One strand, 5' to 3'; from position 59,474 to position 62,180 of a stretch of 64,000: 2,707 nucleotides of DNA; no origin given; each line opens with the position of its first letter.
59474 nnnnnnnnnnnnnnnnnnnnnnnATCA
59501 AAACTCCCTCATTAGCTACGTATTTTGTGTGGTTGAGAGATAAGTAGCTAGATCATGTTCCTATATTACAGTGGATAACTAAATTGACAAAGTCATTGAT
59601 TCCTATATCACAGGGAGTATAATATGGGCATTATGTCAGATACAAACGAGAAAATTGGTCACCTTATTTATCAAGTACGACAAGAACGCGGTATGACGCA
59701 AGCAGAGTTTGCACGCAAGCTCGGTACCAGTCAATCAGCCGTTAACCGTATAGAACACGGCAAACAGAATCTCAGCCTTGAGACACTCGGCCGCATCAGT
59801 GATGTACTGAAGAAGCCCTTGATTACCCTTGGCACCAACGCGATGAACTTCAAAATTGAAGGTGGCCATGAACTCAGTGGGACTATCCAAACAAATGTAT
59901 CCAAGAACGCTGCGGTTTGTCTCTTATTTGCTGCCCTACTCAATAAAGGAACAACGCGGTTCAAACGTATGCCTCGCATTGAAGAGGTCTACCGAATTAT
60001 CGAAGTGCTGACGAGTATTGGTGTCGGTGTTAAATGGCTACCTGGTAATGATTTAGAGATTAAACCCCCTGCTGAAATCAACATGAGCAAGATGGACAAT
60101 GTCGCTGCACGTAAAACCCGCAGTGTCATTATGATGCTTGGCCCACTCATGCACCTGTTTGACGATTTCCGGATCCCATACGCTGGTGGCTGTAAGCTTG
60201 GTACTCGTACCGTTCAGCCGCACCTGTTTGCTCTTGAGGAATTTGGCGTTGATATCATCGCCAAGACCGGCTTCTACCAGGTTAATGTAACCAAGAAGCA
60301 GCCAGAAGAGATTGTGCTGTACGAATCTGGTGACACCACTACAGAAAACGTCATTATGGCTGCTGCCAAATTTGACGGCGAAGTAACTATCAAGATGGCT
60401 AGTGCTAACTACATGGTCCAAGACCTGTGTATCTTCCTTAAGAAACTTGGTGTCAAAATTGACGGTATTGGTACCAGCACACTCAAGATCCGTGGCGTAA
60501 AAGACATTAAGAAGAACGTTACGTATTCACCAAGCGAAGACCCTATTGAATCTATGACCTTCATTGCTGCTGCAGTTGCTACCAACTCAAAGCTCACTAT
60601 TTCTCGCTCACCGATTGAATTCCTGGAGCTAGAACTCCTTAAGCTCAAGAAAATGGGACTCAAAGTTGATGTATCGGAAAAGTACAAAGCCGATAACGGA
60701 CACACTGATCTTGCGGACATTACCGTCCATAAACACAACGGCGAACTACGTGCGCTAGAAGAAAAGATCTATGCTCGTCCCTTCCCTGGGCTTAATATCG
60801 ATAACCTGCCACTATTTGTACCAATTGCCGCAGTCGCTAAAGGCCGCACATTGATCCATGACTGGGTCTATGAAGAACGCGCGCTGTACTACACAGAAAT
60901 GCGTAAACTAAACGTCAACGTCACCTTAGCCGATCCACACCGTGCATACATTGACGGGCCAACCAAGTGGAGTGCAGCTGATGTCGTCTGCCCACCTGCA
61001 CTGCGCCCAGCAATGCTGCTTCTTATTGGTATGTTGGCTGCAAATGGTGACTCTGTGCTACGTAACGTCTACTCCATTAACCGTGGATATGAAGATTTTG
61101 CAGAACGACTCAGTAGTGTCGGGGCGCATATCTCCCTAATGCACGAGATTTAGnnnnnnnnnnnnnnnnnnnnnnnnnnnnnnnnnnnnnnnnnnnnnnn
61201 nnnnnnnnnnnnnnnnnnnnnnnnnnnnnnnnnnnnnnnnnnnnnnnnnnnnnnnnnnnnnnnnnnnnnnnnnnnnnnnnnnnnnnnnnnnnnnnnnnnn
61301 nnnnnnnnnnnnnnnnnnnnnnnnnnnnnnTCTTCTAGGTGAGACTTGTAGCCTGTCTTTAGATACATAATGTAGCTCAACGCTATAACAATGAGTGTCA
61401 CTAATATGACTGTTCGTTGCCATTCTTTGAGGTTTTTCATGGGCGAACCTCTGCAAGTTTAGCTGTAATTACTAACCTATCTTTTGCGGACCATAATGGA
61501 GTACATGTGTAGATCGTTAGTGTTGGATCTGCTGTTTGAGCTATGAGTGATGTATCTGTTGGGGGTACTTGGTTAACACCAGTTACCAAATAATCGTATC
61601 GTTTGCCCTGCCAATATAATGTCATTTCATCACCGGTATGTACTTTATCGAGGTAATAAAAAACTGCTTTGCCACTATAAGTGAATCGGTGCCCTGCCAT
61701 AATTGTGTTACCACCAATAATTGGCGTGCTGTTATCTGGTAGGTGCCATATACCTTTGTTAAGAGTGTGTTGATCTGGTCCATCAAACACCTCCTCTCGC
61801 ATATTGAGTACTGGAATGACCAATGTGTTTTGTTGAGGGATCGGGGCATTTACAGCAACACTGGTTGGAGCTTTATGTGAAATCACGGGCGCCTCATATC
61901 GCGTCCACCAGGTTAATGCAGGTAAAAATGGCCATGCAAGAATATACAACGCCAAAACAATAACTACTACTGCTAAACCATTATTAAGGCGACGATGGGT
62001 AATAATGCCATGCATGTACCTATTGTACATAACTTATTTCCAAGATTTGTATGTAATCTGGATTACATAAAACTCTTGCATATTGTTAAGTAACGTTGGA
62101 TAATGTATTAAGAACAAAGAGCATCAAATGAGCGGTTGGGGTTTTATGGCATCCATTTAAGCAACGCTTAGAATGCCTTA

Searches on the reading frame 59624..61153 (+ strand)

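Call 74: search_protein_families(library=pfam, proteins=[window:59624-61153:+], max_evalue=0.001)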
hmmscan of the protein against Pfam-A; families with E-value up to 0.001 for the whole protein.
window:59624-61153:+ (509 aa): 8 families
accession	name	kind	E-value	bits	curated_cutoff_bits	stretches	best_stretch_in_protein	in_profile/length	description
PF00275.25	EPSP_synthase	-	5.7e-46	157.5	22.8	1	79-496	2-417/417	EPSP synthase (3-phosphoshikimate 1-carboxyvinyltransferase)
PF01381.28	HTH_3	-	6e-17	61.9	23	1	15-66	1-52/55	Helix-turn-helix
PF13560.12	HTH_31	-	5.9e-09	36.5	27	1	12-62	3-54/64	Helix-turn-helix domain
PF13443.12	HTH_26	-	4.1e-07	30.6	22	1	18-63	5-51/63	Cro/C1-type HTH DNA-binding domain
PF12844.13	HTH_19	-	1.5e-06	28.5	30.2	1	12-59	1-48/64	Helix-turn-helix domain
PF08279.18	HTH_11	-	0.00015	22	25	0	14-42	5-34/55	HTH domain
PF13744.12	HTH_37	-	0.0002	21.5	27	0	11-49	19-57/80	Helix-turn-helix domain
PF04545.22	Sigma70_r4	-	0.0009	19.2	24.1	0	17-45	14-42/50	Sigma-70, region 4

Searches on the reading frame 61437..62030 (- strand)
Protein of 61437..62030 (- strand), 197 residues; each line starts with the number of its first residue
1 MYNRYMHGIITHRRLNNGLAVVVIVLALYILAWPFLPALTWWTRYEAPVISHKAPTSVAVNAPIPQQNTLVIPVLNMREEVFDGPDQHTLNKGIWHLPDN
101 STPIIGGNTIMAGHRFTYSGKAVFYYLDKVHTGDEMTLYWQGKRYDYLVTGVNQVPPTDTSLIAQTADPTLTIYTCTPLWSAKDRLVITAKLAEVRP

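Call 74: search_protein_families(library=pfam, proteins=[window:61437-62030:-], max_evalue=0.001)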
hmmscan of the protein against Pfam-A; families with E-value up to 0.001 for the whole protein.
window:61437-62030:- (197 aa): 1 family
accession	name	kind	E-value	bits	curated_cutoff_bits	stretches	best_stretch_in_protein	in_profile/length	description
PF04203.18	Sortase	-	1.1e-25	90.3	26.6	1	70-192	1-124/125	Sortase domain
